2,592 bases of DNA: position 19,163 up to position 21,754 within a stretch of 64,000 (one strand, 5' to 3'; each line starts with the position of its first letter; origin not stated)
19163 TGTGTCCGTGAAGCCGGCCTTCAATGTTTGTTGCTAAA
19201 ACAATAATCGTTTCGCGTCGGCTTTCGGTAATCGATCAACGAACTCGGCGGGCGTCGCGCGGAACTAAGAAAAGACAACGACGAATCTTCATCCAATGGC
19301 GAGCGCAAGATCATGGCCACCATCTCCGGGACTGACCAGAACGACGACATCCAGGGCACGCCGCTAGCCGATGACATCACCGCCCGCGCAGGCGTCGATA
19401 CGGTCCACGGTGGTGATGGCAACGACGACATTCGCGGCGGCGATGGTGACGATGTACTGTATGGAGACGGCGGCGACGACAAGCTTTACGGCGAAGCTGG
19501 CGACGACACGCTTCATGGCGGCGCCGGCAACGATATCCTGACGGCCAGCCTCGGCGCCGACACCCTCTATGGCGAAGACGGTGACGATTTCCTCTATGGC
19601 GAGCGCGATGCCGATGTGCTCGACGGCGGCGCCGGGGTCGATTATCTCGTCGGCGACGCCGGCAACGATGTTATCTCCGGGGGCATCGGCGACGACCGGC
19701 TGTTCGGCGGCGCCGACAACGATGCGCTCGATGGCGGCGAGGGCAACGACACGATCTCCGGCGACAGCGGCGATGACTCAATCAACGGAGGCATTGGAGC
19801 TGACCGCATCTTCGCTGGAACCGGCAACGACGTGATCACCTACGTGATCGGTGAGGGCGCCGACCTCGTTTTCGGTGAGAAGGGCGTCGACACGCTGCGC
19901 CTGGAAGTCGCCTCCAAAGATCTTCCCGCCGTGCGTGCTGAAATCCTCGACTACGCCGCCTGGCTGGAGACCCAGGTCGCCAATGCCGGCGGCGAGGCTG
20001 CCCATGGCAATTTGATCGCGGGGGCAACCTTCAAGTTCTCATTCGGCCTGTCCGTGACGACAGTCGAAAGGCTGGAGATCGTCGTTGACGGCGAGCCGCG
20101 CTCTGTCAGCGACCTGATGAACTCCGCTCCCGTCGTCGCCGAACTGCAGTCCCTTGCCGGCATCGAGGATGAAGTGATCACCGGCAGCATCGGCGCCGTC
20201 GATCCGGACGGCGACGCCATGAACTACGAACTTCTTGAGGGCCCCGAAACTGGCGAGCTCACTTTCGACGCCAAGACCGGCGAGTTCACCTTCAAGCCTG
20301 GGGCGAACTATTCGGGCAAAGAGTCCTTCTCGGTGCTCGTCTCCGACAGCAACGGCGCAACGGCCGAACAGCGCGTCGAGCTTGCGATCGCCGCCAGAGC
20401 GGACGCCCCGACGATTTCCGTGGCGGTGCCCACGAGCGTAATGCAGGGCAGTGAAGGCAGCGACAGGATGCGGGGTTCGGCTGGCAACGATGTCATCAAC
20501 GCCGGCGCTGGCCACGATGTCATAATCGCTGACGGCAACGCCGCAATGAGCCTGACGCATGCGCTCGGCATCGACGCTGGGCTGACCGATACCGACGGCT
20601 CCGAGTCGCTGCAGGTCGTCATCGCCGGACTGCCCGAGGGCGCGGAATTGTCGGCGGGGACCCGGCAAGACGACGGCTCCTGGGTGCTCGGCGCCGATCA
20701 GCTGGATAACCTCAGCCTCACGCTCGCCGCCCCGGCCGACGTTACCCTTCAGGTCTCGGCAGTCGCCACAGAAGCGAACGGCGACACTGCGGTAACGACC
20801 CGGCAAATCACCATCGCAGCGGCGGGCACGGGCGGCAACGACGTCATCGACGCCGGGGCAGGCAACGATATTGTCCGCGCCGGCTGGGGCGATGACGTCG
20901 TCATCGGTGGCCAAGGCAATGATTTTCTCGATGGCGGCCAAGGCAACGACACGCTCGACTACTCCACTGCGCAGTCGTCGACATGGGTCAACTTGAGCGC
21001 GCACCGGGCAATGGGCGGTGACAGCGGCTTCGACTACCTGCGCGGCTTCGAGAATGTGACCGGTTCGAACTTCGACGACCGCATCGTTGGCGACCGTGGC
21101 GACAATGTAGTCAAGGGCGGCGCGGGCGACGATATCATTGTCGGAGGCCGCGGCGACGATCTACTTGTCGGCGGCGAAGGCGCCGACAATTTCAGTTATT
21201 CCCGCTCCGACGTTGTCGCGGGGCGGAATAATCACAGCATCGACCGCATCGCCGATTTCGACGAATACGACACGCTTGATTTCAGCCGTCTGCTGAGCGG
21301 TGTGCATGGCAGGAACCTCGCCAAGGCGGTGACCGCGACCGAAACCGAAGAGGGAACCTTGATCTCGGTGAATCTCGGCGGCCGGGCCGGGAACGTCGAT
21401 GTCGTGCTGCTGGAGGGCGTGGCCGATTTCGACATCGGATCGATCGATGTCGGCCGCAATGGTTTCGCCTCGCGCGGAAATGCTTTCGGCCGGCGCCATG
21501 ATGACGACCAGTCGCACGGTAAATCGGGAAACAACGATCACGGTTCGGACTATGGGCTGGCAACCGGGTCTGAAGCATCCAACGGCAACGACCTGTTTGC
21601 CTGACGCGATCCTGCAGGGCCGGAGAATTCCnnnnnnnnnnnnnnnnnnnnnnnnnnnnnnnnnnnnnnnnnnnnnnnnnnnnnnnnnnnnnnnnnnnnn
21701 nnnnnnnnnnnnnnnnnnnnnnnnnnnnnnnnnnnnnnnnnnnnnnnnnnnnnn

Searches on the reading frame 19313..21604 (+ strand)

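Call 30: search_protein_families(library=pfam, proteins=[window:19313-21604:+], max_evalue=0.01)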
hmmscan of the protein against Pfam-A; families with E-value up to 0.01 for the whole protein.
window:19313-21604:+ (763 aa): 3 families
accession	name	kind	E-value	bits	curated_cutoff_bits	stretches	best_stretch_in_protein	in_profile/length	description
PF00353.25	HemolysinCabind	-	3.5e-63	209.5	23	12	42-76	2-36/36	RTX calcium-binding nonapeptide repeat (4 copies)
PF17963.7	Big_9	-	1.1e-14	55.5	23.6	1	270-356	1-87/89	Bacterial Ig domain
PF17892.7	Cadherin_5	-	3.5e-10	40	26.5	1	270-359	2-97/98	Cadherin-like domain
